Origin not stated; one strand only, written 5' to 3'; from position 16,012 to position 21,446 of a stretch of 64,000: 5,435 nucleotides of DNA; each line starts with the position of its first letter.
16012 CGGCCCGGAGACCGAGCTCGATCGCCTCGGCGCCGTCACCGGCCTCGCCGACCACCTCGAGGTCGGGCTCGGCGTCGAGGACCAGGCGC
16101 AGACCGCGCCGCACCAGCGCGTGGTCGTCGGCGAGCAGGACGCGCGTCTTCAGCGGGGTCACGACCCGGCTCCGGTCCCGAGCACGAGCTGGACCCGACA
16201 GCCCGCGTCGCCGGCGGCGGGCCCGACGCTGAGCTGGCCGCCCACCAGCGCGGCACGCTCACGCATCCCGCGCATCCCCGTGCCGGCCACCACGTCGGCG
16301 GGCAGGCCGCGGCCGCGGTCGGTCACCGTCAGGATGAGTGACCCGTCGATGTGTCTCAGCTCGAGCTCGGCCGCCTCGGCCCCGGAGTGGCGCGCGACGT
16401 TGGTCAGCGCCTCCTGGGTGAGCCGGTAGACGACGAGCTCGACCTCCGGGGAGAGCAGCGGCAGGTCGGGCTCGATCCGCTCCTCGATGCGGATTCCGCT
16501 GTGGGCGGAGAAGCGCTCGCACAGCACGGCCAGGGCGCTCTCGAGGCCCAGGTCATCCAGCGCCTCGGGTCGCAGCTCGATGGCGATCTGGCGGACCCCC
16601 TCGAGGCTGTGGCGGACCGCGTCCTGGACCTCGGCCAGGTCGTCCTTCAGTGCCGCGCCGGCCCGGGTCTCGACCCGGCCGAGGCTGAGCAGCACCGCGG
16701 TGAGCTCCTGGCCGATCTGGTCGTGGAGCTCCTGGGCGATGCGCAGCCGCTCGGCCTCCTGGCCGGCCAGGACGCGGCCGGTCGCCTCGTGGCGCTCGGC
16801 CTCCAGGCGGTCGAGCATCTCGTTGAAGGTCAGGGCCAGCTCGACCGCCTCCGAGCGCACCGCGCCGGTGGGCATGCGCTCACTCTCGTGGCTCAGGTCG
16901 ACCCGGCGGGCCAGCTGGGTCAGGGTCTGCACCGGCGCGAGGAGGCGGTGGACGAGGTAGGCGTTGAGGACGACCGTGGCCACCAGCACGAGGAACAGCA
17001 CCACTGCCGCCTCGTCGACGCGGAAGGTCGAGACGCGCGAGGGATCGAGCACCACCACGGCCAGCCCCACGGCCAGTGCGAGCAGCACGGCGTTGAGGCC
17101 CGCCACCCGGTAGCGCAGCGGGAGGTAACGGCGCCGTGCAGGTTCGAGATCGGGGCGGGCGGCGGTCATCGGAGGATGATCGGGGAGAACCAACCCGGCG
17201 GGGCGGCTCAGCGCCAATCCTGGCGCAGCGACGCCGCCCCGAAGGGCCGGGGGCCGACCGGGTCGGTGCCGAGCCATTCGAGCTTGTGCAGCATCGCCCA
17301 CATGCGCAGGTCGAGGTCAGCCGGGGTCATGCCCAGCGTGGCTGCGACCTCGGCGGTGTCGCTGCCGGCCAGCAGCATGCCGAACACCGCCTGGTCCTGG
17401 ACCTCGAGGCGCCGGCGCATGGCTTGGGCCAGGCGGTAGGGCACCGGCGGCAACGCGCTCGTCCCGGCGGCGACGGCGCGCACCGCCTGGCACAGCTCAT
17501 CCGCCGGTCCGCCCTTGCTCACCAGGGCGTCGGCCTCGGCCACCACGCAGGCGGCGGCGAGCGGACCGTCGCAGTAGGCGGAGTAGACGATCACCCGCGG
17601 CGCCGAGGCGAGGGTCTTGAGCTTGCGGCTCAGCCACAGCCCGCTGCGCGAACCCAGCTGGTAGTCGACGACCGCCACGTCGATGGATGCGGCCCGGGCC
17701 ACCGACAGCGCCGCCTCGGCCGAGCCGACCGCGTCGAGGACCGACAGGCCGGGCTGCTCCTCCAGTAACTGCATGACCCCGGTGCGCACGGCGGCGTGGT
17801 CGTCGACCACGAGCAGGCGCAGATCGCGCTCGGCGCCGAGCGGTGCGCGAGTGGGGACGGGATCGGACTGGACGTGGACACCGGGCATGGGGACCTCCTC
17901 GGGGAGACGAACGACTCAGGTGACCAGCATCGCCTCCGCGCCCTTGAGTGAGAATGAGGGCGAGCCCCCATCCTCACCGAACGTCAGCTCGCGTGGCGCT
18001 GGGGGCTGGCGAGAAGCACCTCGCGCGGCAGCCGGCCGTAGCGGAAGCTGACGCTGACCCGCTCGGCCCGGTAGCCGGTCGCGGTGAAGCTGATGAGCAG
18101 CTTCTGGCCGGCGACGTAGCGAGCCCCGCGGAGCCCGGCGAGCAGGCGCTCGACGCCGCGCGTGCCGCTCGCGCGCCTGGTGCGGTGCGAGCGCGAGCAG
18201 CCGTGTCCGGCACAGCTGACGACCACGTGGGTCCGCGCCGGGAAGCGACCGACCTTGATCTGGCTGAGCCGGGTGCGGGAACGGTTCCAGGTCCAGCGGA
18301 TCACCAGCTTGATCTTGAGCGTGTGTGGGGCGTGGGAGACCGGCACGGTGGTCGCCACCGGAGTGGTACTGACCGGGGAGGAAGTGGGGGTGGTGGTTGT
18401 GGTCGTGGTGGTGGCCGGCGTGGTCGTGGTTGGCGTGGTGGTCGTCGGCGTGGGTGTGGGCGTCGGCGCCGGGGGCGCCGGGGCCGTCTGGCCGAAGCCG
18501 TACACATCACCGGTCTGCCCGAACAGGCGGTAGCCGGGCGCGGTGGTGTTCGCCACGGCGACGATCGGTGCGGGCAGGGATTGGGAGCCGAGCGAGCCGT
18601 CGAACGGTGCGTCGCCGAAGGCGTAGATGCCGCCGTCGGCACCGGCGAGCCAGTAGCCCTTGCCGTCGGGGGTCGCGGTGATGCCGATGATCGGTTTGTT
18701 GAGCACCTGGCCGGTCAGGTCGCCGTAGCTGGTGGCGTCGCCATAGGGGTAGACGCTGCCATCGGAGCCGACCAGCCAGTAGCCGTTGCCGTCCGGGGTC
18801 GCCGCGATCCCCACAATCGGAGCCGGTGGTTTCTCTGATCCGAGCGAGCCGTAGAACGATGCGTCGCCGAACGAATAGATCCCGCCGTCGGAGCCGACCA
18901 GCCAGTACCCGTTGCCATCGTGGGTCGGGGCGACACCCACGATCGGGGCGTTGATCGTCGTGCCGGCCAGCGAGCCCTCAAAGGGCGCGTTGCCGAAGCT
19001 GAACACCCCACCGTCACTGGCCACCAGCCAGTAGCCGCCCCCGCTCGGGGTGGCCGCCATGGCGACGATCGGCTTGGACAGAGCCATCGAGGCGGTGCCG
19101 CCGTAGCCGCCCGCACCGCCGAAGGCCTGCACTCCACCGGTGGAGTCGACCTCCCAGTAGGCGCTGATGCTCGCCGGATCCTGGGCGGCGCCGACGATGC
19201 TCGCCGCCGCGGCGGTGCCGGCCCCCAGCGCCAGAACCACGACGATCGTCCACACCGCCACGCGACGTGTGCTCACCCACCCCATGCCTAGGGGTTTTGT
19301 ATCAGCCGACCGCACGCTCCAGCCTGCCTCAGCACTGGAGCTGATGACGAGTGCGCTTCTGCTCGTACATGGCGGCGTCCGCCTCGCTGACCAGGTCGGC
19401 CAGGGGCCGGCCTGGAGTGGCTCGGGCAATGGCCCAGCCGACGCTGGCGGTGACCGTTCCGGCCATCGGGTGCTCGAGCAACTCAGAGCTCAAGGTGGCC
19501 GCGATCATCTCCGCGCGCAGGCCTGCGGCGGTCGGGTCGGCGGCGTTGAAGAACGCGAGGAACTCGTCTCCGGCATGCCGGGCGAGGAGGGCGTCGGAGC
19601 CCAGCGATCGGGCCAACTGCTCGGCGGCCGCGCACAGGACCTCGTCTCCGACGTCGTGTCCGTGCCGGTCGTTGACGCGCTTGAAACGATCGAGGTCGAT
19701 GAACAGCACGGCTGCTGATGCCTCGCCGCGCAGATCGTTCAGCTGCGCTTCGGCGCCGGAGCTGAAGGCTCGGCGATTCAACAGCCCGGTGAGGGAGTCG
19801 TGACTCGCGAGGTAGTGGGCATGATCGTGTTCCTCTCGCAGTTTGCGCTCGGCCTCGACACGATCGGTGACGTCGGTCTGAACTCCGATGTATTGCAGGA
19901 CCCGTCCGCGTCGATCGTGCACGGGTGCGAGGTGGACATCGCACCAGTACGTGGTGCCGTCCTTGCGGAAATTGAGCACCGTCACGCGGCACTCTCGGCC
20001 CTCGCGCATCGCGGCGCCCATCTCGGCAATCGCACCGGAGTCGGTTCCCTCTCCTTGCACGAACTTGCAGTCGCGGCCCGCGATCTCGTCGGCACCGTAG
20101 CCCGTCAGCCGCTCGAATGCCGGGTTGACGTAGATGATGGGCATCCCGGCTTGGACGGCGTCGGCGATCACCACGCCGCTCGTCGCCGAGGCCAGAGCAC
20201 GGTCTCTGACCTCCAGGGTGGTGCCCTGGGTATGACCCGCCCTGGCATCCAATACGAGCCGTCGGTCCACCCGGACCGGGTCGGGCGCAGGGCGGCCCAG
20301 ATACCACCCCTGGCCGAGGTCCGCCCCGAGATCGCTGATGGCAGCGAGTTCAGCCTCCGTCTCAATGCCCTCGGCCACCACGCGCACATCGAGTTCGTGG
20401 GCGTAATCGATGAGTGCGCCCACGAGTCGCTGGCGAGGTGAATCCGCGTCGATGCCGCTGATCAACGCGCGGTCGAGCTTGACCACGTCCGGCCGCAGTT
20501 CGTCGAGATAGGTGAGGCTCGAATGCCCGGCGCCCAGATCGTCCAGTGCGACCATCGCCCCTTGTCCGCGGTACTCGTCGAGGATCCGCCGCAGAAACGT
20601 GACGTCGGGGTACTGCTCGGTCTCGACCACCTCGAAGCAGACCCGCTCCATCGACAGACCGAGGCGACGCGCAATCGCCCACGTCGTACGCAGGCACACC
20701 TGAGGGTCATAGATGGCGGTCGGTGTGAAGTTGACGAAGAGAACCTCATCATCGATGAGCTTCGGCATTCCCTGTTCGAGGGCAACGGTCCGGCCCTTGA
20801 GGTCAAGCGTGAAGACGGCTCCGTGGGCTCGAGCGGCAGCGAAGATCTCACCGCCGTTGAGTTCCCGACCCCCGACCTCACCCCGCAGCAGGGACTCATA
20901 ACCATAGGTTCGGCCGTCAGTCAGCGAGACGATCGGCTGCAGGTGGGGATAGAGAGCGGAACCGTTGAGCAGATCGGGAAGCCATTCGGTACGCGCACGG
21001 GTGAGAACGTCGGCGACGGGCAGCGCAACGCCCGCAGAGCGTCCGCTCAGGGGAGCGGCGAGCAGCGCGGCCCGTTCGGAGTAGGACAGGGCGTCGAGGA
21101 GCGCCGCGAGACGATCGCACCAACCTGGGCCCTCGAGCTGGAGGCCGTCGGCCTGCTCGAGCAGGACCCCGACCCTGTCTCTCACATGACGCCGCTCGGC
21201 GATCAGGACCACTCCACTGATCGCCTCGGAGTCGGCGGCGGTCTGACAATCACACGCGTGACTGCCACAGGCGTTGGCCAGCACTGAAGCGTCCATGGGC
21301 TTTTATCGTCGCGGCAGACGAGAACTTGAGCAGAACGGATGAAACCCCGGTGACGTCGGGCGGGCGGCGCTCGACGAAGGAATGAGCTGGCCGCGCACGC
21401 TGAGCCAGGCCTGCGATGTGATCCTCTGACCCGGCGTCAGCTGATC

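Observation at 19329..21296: Reverse-order EAL-LOV-GGDEF protein: candidate blue-light c-di-GMP switch with a variant LOV motif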

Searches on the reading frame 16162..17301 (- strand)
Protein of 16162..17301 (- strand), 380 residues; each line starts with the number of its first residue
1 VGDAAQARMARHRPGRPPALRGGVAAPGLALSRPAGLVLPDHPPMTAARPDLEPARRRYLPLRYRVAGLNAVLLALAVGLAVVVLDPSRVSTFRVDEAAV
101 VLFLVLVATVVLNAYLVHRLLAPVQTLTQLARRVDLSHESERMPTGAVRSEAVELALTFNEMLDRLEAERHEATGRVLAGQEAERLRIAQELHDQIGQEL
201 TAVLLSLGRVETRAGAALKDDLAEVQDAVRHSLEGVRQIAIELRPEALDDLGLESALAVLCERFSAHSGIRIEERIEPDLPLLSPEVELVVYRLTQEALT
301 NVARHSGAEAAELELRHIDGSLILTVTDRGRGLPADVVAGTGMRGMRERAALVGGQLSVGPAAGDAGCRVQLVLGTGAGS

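Call 32: search_protein_families(library=pfam, proteins=[window:16162-17301:-], max_evalue=0.001)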
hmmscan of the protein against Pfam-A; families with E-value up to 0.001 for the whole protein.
window:16162-17301:- (380 aa): 3 families
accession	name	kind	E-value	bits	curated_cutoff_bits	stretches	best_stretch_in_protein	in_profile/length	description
PF07730.19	HisKA_3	-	7.7e-13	49.2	24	1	184-248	1-68/68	Histidine kinase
PF02518.31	HATPase_c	-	9.1e-08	33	26.4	1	289-374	4-107/111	Histidine kinase-, DNA gyrase B-, and HSP90-like ATPase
PF00672.30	HAMP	-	1.1e-06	29.3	25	1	116-168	2-53/53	HAMP domain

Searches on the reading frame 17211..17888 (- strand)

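Call 32: search_protein_families(library=pfam, proteins=[window:17211-17888:-], max_evalue=0.001)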
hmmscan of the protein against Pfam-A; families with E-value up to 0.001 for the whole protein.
window:17211-17888:- (226 aa): 1 family
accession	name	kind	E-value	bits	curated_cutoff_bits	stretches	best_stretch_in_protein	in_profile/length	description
PF00072.30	Response_reg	-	4e-18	66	30.2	1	26-137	2-111/111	Response regulator receiver domain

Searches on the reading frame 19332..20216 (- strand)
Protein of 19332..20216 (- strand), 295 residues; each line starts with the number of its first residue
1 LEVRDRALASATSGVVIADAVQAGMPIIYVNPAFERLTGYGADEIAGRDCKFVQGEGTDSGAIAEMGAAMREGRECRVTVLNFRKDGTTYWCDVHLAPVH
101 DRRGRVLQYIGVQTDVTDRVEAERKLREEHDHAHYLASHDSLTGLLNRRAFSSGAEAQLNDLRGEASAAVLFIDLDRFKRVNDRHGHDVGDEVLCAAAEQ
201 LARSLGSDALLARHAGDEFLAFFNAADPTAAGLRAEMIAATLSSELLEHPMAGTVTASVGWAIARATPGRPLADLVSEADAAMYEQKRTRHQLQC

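Call 65: search_solved_structures(query=window:19332-20216:-, show_alignments=2, max_evalue=1e-30)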
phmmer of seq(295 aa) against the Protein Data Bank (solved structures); distinct sequences matched with E-value up to 1e-30: 3.
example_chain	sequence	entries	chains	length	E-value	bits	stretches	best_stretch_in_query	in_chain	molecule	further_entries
8c05_A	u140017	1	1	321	6.3e-40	140.7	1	9-287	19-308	Sensor domain-containing diguanylate cyclase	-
9vf7_A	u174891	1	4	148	2.9e-32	115.6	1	7-128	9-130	histidine kinase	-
7a6p_A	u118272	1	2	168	3.8e-31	111.9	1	11-129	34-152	Putative Sensory box protein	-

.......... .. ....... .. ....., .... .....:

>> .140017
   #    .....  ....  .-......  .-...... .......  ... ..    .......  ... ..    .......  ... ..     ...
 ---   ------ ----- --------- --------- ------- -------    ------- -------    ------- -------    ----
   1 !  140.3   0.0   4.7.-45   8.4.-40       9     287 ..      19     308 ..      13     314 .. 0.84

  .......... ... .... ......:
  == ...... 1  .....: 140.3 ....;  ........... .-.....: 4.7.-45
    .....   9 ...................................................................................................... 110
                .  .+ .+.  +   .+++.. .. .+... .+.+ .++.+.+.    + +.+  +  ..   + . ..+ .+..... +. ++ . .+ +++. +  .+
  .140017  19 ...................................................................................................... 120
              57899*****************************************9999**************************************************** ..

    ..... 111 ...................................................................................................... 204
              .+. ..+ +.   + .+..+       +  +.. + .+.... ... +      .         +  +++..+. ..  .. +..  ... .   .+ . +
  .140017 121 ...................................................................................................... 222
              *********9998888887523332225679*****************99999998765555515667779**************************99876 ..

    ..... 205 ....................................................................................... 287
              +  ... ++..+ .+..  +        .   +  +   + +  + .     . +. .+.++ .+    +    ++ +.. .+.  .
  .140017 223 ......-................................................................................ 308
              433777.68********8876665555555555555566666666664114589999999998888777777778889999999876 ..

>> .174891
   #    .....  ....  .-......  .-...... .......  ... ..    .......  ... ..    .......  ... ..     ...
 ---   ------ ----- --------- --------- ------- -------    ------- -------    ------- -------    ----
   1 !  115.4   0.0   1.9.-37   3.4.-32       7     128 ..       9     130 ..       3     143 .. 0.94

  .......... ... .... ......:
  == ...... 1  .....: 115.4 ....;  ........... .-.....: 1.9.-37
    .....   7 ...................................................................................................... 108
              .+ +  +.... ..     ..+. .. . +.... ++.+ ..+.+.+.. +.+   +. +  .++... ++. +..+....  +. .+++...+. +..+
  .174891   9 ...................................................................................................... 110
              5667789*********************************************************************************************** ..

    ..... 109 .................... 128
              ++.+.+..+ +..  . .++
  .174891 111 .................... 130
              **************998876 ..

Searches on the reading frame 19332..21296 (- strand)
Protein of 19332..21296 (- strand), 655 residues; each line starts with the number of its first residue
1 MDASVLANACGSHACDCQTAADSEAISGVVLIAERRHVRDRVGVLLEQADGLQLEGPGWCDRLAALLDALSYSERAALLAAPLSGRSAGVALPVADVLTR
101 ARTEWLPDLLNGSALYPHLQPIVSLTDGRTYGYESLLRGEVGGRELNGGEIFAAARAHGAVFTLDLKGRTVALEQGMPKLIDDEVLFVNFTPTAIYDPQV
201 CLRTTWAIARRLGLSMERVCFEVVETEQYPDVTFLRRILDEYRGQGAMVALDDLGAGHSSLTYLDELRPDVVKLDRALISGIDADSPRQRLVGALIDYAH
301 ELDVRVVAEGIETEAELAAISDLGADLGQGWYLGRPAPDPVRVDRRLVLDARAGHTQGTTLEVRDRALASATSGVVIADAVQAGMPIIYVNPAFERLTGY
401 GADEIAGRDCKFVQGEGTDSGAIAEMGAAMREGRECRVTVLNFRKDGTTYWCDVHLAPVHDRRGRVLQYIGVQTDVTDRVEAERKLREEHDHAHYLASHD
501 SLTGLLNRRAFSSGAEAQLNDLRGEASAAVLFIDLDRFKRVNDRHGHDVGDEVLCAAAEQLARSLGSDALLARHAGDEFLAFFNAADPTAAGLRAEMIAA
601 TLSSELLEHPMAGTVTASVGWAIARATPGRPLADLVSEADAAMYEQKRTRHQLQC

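Call 4: search_protein_families(library=pfam, proteins=[window:19332-21296:-], max_evalue=0.01)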
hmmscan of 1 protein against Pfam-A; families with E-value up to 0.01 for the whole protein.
window:19332-21296:- (655 aa): 7 families
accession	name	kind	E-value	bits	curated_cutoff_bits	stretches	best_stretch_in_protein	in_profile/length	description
PF00563.25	EAL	-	2.7e-48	164.9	31.3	1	105-336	3-236/236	EAL domain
PF00990.26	GGDEF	-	2.4e-36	125.3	23.8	1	497-650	1-158/161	Diguanylate cyclase, GGDEF domain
PF13426.13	PAS_9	-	2.6e-21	76.3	27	1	384-478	11-103/103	PAS domain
PF00989.32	PAS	-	2.2e-12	47.4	22.6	1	365-476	4-113/113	PAS fold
PF08448.16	PAS_4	-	5.7e-11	43.1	23.1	1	386-480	16-109/110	PAS fold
PF08447.18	PAS_3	-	7.9e-09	36.1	25.6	1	387-472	1-88/89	PAS fold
PF13188.13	PAS_8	-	7.3e-06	26.1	21.8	1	367-410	6-43/65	PAS domain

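Call 5: search_protein_families(library=ncbifam, proteins=[window:19332-21296:-], max_evalue=0.01)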
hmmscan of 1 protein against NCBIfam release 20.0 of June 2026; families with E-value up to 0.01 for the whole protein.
window:19332-21296:- (655 aa): 39 families (the best 25 are shown)
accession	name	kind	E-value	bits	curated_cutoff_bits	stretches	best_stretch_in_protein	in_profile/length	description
NF045675.1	PhdiestaseDibA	equivalog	6.7e-62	209.7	980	2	360-648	76-355/623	phosphodiesterase DibA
NF053781.1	cdiGMPphdstlr2612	equivalog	7.3e-50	169.6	1600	2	362-651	714-996/1268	Tlr1612 family c-di-GMP phosphodiesterase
NF052265.1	EAL_dom_RimA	equivalog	2.7e-48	164.4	430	1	119-337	21-234/248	S6 modification regulatory phosphodiesterase RimA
NF007474.0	PRK10060.1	equivalog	3.6e-48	164.3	782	2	469-650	215-388/663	cyclic di-GMP phosphodiesterase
NF007298.0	PRK09776.1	equivalog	5.2e-43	147.1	1135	2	374-649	567-837/1111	diguanylate cyclase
NF010077.0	PRK13559.1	subfamily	2.4e-39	135.2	361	1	363-492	44-173/364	hypothetical protein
NF008467.0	PRK11359.1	equivalog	1.3e-37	129.2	857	3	179-338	626-784/800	oxygen-sensing cyclic-di-GMP phosphodiesterase DosP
NF007423.1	PRK09966.1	equivalog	5.6e-37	127.6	325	1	482-647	224-390/390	diguanylate cyclase DgcN/YfiN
NF052458.1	PhdiestGepA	equivalog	1.8e-35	122.4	1200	2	110-338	600-833/840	phosphodiesterase GepA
NF052652.1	YtvA_fam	equivalog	5.7e-35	121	250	1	366-494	4-132/243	YtvA family blue-light photoreceptor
NF052306.1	BluLightHisKinLov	equivalog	7.6e-35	120.3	450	1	367-490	27-150/334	blue-light-activated histidine kinase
TIGR00254.1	GGDEF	domain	7.4e-33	113.6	37.4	1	496-650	4-160/168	diguanylate cyclase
NF038266.1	diguan_SiaD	equivalog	4.4e-30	104.9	290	1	483-649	80-247/252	biofilm regulation diguanylate cyclase SiaD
NF010076.0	PRK13557.1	subfamily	4.7e-30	104.5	631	1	368-488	36-156/540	histidine kinase famiy protein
NF007380.0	PRK09894.1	equivalog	6.2e-29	101.3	256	1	488-649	120-279/296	diguanylate cyclase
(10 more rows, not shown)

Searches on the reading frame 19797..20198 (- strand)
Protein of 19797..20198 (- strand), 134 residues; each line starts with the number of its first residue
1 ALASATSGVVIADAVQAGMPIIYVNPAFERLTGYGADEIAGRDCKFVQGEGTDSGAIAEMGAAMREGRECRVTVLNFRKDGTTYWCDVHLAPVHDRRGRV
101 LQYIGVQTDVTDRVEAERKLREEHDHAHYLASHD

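Call 6: search_solved_structures(query=window:19797-20198:-, show_alignments=5, max_evalue=0.00001)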
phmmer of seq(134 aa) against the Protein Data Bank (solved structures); distinct sequences matched with E-value up to 0.00001: 152 (the best 60 are shown).
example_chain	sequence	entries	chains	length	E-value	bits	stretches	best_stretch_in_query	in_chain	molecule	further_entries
9vf7_A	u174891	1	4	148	6.6e-33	116.9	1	4-122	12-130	histidine kinase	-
7a6p_A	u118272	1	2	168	5.9e-32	113.8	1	5-123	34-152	Putative Sensory box protein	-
6hmj_A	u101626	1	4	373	5.7e-31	110.6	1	5-128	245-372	Putative PAS/PAC sensor protein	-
9vf8_A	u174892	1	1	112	1.6e-30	109.2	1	7-111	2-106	histidine kinase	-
8a3u_A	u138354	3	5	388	2e-30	108.8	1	5-124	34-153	Putative Sensory box protein,Sensor protein FixL | Putative Sensory box protein,Putative Sensory box protein,Sensor protein FixL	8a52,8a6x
5luv_A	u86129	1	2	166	7e-30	107.1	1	5-126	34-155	Putative PAS/PAC sensor protein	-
8a7f_A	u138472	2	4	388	1.9e-29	105.7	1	5-124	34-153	Putative Sensory box protein,Sensor protein FixL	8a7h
8q5e_A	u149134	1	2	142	6.7e-29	103.9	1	5-122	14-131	Sensory box protein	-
8qi9_A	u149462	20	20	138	1.2e-28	103.1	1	9-116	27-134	Phototropin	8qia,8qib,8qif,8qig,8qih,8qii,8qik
8qi8_A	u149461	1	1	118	1.2e-28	103.1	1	9-116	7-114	Phototropin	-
7r5n_A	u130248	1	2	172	3.5e-28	101.6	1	4-122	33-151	Sensory box protein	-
6gg9_A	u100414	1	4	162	9.2e-28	100.2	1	5-122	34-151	Sensory box protein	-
6rhg_A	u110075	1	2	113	2.4e-27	98.9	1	6-112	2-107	Multi-sensor hybrid histidine kinase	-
1n9l_A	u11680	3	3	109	2.6e-27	98.8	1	9-111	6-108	putative blue light receptor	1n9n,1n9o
29lw_A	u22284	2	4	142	4.5e-27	98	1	5-122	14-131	Sensory box protein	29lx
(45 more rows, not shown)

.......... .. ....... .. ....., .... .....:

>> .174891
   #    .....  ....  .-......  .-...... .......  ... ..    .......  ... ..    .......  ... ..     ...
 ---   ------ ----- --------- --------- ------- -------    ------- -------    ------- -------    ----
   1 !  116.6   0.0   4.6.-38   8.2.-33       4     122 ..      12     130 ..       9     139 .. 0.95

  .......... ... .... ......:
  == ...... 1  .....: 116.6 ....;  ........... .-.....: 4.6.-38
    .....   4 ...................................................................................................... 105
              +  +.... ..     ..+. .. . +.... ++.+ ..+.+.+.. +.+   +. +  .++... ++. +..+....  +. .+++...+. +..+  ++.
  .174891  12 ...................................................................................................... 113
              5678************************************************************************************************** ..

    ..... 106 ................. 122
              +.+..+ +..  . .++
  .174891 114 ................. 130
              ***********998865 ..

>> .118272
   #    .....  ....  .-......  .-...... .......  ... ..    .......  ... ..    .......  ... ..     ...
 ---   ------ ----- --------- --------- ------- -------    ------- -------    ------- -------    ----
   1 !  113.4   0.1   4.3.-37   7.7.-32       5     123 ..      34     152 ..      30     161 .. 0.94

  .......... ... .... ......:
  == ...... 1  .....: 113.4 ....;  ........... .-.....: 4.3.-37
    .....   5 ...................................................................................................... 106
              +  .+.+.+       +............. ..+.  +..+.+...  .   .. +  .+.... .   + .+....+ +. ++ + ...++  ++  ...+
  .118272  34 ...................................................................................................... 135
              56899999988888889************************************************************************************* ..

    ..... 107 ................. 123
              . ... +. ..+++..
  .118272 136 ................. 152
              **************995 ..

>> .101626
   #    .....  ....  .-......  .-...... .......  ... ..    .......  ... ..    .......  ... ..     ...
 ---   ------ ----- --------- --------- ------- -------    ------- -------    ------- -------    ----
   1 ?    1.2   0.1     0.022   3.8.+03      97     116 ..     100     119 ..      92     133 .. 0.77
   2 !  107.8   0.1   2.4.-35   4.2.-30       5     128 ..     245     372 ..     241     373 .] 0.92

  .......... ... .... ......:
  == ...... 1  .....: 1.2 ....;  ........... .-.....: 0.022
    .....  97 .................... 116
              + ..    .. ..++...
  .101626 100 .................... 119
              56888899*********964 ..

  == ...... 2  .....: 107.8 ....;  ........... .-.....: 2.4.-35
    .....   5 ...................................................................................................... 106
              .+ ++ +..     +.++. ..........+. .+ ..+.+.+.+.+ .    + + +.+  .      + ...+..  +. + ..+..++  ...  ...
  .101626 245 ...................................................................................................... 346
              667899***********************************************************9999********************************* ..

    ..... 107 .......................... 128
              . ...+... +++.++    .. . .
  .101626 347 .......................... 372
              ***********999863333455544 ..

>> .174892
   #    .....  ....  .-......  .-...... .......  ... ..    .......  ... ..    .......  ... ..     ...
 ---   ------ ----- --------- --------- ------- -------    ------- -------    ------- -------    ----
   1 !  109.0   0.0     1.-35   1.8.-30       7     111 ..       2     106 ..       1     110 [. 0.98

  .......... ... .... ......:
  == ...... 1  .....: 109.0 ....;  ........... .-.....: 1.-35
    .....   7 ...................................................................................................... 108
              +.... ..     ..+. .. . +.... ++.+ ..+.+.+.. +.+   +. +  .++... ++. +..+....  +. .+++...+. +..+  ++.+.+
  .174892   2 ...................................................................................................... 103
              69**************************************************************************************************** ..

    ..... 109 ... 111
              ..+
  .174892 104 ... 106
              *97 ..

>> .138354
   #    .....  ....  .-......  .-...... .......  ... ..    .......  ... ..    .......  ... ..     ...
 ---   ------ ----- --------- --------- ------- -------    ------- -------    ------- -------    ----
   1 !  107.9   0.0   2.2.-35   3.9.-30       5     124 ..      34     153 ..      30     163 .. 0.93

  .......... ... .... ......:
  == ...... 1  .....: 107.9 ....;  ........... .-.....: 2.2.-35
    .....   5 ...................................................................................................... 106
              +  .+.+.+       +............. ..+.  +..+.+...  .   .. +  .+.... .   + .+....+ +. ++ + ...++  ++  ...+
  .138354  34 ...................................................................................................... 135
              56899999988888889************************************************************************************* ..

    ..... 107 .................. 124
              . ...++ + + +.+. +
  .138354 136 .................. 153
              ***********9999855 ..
